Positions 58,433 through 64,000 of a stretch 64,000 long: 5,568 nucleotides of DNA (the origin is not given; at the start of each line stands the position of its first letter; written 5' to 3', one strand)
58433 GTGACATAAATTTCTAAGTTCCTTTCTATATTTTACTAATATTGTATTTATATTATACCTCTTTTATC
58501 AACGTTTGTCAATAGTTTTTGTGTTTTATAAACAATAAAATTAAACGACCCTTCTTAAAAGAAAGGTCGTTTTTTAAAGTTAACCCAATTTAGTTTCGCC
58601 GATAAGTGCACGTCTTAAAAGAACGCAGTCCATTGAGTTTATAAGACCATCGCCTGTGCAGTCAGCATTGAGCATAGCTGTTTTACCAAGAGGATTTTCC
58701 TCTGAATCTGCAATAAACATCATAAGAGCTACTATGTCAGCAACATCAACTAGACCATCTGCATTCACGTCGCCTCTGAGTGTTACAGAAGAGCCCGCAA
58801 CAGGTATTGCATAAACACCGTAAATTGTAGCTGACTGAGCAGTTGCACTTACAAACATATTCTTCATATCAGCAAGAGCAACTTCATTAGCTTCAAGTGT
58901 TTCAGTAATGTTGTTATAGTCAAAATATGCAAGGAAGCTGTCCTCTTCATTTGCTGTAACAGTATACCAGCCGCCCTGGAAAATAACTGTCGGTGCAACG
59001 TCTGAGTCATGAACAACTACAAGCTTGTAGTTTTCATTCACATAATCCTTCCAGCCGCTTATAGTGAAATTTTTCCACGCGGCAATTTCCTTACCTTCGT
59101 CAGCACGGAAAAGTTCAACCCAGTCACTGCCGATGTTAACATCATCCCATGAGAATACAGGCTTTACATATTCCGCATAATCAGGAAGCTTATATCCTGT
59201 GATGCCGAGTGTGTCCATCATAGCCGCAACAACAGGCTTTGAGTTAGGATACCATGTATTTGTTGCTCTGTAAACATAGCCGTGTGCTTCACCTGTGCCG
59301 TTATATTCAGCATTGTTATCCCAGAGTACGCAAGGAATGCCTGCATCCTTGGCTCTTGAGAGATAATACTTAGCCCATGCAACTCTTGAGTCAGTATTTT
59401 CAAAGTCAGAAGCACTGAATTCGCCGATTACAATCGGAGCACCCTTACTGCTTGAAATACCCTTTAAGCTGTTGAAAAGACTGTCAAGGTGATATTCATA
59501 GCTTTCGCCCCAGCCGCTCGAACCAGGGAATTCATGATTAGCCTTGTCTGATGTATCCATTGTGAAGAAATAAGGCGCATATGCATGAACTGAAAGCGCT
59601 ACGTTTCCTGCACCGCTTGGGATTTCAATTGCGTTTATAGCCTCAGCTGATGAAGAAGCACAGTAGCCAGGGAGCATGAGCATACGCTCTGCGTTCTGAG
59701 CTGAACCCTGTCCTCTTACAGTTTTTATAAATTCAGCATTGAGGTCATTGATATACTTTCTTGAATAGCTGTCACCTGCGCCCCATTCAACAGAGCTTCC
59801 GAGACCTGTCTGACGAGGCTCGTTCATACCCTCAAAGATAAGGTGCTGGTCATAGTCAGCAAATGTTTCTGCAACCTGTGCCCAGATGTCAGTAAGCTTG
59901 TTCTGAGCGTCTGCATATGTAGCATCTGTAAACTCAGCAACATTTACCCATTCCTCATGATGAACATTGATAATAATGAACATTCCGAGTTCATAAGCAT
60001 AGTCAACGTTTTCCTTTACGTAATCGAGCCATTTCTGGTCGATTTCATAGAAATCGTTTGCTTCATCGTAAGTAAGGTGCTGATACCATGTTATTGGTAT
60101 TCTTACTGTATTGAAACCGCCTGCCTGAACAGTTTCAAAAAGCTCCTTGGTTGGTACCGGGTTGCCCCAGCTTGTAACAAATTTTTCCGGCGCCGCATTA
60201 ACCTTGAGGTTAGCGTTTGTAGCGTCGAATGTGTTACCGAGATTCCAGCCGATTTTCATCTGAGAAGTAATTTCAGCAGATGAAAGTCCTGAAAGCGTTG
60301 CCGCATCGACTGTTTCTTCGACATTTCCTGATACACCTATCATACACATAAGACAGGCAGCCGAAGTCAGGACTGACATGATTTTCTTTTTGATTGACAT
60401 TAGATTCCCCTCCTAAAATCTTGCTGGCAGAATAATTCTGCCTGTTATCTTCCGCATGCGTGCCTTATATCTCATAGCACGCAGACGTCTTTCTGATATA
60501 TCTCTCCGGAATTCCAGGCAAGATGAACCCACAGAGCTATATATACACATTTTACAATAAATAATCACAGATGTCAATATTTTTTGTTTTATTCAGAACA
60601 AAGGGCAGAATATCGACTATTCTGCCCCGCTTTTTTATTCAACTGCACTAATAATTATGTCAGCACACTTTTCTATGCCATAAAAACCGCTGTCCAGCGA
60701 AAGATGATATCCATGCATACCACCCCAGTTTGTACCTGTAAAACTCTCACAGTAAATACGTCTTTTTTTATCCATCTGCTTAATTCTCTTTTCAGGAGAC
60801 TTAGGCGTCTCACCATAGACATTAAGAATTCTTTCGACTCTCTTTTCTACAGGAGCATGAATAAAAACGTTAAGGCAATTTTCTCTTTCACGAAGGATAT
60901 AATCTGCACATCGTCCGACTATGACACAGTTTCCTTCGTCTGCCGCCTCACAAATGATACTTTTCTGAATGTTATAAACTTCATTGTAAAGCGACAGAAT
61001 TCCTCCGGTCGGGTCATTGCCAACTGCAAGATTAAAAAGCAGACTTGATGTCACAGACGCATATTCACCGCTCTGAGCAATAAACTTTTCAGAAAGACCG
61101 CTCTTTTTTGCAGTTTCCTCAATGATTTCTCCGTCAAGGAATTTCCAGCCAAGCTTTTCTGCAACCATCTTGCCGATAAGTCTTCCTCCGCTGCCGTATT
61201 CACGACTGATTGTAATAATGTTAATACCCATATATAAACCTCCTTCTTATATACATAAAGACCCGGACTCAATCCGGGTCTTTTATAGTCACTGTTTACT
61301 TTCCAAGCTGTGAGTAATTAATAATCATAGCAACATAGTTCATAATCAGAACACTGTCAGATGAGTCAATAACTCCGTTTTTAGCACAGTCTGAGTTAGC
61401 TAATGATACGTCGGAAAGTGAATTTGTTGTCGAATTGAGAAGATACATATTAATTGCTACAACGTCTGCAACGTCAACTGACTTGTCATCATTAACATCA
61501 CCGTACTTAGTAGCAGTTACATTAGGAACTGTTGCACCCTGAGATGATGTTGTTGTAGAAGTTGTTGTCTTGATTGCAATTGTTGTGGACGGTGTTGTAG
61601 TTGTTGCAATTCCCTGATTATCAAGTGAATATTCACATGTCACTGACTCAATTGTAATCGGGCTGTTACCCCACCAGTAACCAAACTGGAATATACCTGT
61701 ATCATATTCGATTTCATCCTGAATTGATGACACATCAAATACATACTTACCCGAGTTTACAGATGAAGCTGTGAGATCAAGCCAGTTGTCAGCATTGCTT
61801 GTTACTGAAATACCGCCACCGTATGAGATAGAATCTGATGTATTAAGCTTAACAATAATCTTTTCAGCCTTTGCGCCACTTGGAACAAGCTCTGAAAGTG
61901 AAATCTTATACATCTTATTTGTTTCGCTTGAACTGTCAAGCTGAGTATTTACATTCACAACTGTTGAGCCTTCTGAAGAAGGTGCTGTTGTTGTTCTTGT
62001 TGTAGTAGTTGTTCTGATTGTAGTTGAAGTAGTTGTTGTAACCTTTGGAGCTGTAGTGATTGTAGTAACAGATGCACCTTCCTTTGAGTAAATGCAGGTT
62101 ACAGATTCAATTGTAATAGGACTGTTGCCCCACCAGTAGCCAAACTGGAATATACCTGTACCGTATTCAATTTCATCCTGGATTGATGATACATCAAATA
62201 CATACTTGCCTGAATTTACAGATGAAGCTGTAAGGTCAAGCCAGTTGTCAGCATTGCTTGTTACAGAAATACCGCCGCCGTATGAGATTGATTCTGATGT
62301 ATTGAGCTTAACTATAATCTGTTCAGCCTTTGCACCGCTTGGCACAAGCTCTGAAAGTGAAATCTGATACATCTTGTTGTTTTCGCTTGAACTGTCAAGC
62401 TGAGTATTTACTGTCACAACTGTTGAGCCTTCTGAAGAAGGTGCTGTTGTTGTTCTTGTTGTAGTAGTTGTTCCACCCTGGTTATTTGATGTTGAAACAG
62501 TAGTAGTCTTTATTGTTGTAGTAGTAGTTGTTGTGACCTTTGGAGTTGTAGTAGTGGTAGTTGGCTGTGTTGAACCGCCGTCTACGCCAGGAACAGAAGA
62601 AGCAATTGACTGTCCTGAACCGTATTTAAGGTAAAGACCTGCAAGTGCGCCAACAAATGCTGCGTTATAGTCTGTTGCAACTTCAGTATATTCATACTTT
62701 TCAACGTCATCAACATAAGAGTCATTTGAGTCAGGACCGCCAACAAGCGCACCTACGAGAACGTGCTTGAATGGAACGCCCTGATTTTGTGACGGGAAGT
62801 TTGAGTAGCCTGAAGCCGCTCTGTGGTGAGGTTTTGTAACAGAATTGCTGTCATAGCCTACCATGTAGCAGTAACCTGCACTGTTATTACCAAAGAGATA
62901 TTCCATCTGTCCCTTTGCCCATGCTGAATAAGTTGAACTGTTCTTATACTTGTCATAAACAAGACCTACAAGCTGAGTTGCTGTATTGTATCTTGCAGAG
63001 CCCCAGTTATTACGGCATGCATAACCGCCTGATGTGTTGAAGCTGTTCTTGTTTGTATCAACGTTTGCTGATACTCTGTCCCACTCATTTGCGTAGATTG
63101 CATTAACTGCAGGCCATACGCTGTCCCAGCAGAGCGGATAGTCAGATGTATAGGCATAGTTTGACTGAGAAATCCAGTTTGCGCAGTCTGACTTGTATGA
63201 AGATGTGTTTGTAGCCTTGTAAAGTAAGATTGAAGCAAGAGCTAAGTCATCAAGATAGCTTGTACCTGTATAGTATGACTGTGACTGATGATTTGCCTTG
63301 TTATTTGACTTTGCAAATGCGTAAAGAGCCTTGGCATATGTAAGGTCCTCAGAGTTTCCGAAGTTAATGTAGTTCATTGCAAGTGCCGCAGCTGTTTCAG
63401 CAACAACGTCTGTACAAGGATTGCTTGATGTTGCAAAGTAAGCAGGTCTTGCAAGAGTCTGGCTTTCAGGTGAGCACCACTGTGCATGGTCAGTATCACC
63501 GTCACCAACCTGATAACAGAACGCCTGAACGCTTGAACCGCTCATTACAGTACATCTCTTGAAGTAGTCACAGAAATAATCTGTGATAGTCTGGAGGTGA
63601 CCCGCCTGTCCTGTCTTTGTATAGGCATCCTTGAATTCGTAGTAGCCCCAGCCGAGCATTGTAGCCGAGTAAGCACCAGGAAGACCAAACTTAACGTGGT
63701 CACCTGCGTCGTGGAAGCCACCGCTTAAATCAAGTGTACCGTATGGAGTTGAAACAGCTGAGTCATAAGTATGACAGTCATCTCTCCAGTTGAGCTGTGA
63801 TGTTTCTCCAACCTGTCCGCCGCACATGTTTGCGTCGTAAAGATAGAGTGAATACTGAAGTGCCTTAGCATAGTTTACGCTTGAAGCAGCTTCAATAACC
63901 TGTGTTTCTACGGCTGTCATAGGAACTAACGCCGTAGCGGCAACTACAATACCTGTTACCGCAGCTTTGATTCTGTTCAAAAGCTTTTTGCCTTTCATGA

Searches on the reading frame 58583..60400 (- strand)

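Call 76: search_protein_families(library=pfam, proteins=[window:58583-60400:-], max_evalue=0.1)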
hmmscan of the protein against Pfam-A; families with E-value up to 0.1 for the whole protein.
window:58583-60400:- (606 aa): 3 families
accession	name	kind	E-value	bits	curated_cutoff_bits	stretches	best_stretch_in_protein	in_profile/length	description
PF00150.24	Cellulase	-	7.6e-59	199.9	23.5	1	72-364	11-270/272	Cellulase (glycosyl hydrolase family 5)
PF00404.24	Dockerin_1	-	2.6e-08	34.4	22.9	1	543-599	2-56/57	Dockerin type I domain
PF01261.30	AP_endonuc_2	-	0.008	16.3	31.1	0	102-195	46-130/249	Xylose isomerase-like TIM barrel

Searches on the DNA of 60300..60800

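Call 99: search_rna_families(source=window, start=60300, end=60800, threshold=evalue, max_evalue=1)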
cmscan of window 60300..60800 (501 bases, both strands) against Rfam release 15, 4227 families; matches with E-value up to 1: 1.
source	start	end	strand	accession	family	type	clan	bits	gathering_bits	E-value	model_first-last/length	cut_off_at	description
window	60588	60689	-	RF00121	MicC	Gene; sRNA;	-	25.5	90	0.13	1-123/123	no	MicC RNA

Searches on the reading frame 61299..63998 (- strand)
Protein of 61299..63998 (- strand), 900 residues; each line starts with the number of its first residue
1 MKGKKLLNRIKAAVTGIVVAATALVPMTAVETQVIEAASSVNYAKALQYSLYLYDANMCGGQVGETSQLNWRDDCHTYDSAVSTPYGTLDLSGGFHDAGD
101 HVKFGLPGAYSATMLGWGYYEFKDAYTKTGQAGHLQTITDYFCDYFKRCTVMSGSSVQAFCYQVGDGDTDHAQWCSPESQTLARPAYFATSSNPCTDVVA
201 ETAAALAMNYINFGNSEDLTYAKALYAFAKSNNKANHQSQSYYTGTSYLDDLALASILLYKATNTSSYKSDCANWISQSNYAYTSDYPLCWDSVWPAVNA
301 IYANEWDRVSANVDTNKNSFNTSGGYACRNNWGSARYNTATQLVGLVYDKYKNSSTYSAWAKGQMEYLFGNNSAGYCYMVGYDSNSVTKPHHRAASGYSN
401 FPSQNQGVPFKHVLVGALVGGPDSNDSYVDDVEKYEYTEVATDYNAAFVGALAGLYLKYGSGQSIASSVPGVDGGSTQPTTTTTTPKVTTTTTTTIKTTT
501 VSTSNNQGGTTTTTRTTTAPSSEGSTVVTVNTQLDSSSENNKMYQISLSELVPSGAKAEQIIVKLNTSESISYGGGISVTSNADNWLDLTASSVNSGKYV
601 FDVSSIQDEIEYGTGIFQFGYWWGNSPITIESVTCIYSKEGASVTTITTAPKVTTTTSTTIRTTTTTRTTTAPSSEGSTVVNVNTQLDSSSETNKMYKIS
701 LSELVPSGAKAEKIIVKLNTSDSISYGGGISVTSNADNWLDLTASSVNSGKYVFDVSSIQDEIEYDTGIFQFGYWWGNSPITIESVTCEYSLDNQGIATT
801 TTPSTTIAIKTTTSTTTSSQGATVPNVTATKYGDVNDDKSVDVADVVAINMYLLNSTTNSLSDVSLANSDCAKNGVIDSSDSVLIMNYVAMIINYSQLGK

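Call 76: search_protein_families(library=pfam, proteins=[window:61299-63998:-], max_evalue=0.1)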
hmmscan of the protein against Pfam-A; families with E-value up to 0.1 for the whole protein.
window:61299-63998:- (900 aa): 6 families
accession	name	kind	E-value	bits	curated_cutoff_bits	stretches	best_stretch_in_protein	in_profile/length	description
PF00759.25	Glyco_hydro_9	-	4.4e-112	376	27.7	1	43-452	1-444/444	Glycosyl hydrolase family 9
PF00404.24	Dockerin_1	-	5.7e-07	30.1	22.9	1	832-889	1-56/57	Dockerin type I domain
PF01456.22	Mucin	-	0.0034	17.8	34.7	1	461-527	28-99/143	Mucin-like glycoprotein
PF23861.1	Ribophorin_II_2nd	-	0.011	16.3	23.4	0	497-554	21-76/105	Ribophorin II second domain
PF00977.27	His_biosynth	-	0.017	15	23.6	0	567-607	72-112/228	Histidine biosynthesis protein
PF08438.16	YGR210-like_G4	-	0.021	15.7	24.7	0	692-733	10-54/108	Obg-like GTPase YGR210-like, G4 motif-containing domain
